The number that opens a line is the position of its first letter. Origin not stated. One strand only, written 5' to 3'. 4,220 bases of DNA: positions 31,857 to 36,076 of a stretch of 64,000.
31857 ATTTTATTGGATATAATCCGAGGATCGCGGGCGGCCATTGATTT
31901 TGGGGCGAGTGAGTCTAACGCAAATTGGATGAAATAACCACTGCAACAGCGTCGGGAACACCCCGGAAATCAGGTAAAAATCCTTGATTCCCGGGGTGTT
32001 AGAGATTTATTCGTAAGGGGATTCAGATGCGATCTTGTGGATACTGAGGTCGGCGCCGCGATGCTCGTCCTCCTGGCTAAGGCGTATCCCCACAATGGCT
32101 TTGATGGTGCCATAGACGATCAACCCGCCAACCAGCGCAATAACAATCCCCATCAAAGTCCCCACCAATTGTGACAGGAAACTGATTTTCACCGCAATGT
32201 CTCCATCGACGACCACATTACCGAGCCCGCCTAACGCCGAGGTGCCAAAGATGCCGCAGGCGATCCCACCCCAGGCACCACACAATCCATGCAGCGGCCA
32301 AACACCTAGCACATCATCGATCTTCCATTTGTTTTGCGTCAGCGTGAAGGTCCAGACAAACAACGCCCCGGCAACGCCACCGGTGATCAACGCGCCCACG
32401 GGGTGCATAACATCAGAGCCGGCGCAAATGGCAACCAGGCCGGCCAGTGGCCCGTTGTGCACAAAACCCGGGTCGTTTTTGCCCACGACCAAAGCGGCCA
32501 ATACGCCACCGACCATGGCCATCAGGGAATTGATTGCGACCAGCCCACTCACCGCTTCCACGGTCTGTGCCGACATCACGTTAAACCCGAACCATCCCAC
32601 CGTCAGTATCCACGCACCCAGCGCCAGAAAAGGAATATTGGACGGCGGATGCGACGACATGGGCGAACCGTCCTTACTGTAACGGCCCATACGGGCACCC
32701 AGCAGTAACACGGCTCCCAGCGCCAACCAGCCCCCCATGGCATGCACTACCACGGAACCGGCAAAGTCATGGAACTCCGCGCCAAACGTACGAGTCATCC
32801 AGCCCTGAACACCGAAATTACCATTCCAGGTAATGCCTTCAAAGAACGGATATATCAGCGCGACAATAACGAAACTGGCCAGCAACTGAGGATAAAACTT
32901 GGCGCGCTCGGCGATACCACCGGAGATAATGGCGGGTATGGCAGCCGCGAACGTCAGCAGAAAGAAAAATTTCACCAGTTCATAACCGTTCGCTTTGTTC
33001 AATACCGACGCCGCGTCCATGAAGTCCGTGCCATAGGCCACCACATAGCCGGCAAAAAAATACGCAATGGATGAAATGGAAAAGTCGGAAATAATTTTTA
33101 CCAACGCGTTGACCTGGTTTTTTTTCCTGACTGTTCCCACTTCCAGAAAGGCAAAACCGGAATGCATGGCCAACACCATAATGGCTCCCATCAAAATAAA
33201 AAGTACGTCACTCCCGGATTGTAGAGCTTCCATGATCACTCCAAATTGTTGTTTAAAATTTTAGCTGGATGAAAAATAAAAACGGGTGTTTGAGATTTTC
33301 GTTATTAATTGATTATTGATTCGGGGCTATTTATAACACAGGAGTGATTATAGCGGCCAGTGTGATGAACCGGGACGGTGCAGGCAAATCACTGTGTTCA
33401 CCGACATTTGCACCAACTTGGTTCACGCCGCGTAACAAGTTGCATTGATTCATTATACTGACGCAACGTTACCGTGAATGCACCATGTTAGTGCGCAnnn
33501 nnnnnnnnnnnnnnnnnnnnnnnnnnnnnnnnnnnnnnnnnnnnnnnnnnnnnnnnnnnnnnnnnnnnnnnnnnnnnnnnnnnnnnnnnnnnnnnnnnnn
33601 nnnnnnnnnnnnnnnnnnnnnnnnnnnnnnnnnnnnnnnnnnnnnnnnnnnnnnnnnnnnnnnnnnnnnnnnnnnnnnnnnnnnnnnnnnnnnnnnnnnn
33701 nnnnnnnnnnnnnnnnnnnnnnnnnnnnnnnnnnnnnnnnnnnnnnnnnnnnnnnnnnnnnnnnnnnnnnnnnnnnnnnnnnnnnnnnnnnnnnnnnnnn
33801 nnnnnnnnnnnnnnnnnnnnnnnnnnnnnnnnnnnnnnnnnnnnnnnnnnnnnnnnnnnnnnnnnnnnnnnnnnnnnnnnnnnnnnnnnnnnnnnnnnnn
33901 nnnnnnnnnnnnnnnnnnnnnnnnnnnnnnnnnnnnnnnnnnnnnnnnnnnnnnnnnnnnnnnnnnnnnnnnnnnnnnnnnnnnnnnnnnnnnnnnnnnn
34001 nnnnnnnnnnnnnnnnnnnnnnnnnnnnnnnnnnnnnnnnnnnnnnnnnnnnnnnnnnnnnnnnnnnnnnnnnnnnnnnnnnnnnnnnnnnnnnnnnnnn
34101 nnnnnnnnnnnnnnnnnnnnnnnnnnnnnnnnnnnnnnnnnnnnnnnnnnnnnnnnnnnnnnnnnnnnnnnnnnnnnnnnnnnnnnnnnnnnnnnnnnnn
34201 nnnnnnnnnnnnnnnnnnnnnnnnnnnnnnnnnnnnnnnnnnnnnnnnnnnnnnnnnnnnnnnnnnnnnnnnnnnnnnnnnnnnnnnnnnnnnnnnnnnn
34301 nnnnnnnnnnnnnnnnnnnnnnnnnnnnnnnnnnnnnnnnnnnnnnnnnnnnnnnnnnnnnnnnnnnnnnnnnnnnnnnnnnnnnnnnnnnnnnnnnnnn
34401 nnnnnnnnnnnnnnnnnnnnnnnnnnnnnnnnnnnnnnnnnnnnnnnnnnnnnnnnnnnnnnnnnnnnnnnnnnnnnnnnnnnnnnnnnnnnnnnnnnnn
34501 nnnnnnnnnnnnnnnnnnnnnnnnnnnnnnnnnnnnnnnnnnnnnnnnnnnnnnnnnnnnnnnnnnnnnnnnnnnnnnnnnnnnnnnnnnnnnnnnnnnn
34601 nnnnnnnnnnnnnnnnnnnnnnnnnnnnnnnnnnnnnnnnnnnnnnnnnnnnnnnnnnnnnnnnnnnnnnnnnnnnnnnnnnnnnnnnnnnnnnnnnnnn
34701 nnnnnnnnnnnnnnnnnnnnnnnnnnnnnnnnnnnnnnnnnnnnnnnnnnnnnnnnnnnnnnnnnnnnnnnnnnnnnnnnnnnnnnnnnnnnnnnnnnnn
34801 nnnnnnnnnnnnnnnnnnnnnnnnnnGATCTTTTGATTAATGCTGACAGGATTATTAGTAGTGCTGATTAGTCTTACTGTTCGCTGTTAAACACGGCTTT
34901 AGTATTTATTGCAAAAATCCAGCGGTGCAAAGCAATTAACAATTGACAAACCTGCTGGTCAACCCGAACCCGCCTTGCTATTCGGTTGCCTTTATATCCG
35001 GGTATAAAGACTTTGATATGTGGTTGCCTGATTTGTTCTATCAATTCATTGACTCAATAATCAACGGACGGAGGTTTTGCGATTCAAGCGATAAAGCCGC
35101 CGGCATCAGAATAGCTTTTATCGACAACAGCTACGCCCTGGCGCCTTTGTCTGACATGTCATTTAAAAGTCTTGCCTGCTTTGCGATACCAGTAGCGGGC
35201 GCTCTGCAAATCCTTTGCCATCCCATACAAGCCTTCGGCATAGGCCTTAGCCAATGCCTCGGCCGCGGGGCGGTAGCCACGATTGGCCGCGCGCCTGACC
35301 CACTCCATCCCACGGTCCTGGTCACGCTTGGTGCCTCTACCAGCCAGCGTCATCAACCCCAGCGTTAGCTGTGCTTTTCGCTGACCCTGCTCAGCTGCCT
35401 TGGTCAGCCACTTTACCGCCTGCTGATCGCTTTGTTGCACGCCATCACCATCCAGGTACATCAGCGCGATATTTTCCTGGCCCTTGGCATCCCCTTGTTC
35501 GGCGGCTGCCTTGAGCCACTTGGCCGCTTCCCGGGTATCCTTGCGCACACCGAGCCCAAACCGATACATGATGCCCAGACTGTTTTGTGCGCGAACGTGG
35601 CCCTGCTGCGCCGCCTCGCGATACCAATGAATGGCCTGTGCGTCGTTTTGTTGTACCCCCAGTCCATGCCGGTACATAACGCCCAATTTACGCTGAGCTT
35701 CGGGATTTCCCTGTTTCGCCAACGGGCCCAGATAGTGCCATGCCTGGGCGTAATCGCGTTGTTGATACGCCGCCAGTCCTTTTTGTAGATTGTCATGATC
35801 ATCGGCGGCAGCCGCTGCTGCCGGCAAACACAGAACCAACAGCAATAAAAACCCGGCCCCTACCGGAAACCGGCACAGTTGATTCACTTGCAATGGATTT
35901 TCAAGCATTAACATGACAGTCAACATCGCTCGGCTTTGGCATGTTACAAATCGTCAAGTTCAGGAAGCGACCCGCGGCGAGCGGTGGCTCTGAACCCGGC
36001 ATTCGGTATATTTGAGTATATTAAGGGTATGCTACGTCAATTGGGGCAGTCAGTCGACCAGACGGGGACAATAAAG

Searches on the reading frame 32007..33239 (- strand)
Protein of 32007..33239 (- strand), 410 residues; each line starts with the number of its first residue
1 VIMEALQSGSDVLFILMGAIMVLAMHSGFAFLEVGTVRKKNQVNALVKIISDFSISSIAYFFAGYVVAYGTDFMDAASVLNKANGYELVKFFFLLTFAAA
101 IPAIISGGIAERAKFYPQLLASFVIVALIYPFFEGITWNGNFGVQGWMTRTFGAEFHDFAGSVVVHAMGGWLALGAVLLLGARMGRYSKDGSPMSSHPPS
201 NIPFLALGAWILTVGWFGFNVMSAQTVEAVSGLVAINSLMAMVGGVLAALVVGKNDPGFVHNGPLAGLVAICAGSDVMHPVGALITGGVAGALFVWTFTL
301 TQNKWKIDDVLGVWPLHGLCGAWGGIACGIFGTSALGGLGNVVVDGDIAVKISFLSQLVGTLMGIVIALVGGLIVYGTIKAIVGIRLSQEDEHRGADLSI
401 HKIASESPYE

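Call 51: search_protein_families(library=pfam, proteins=[window:32007-33239:-], max_evalue=0.00001)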
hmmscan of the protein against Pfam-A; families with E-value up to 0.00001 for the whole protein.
window:32007-33239:- (410 aa): 1 family
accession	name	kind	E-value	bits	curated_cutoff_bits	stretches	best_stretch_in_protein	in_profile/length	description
PF00909.26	Ammonium_transp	-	4.3e-87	292.9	23.2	1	14-402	2-395/399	Ammonium Transporter Family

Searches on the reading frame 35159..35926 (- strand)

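Call 51: search_protein_families(library=pfam, proteins=[window:35159-35926:-], max_evalue=0.00001)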
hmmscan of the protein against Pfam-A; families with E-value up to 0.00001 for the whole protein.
window:35159-35926:- (255 aa): 2 families
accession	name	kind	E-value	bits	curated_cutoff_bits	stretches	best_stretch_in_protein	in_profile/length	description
PF08238.18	Sel1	-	1.3e-43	146.3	30.7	3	75-110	1-36/36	Sel1 repeat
PF23310.1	TPR_27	-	4.1e-08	33.3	27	0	167-215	45-93/110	Plant tetratrico peptide repeats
